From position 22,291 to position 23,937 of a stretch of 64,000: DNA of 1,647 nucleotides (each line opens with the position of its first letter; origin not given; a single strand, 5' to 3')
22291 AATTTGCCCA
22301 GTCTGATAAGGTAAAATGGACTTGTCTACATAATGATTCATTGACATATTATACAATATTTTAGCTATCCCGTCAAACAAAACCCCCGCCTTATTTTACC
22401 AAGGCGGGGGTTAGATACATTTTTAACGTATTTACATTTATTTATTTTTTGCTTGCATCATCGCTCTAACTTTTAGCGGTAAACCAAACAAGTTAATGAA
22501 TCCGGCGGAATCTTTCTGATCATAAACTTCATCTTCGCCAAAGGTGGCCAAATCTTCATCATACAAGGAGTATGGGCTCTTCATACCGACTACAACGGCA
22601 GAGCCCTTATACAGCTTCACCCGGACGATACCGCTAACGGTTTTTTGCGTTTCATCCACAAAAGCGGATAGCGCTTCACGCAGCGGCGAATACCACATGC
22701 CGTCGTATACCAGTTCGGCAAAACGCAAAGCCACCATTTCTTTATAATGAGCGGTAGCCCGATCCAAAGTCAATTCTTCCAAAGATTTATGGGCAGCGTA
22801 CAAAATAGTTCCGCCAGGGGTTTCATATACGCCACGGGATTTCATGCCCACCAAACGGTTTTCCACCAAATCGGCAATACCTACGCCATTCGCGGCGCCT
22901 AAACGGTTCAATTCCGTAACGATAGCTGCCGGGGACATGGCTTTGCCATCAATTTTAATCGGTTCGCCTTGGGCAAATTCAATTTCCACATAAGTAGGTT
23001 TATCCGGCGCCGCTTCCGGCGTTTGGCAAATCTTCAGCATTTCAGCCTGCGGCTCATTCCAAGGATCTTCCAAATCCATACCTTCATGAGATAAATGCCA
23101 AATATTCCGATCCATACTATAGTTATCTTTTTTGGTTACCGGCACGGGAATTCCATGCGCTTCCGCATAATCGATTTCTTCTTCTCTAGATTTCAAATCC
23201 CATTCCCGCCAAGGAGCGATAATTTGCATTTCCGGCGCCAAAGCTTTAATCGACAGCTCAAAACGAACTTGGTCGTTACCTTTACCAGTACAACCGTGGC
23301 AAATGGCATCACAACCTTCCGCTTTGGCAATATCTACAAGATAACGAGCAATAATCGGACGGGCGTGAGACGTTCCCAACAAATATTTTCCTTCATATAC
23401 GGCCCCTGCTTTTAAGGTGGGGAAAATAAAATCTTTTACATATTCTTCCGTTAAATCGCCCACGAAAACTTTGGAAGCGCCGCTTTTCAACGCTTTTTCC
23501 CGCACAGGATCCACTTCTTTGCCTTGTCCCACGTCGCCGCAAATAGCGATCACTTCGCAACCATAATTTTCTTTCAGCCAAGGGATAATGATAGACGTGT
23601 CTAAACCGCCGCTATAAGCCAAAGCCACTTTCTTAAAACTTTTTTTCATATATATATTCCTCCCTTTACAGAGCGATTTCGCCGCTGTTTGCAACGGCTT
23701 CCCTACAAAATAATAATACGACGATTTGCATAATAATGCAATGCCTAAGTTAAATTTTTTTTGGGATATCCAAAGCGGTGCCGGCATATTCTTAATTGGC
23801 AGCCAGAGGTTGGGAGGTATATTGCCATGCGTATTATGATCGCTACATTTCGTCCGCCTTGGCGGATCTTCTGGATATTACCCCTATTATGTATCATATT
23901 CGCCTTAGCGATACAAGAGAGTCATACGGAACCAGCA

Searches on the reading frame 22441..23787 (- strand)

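Call 12: search_protein_families(library=ncbifam, proteins=[window:22441-23787:-], max_evalue=0.00001)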
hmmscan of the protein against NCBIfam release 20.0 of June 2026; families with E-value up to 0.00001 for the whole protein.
window:22441-23787:- (449 aa): 6 families
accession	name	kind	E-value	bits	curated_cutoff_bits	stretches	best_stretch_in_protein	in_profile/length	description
NF001770.0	PRK00509.1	equivalog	2.2e-190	632.9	334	1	49-445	2-398/401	argininosuccinate synthase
TIGR00032.1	argG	equivalog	2.2e-151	504.7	268.2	1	53-442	1-390/394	argininosuccinate synthase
NF010392.0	PRK13820.1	equivalog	6e-133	443.7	512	1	52-445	3-392/395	argininosuccinate synthase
NF003385.0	PRK04527.1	equivalog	1e-77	261.5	603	1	51-438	3-389/401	argininosuccinate synthase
NF038212.1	argG_rel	exception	3.4e-49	167.7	425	1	49-412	12-371/381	argininosuccinate synthase-related protein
NF003779.0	PRK05370.1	equivalog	9.3e-45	153.3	657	1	52-429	12-404/448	argininosuccinate synthase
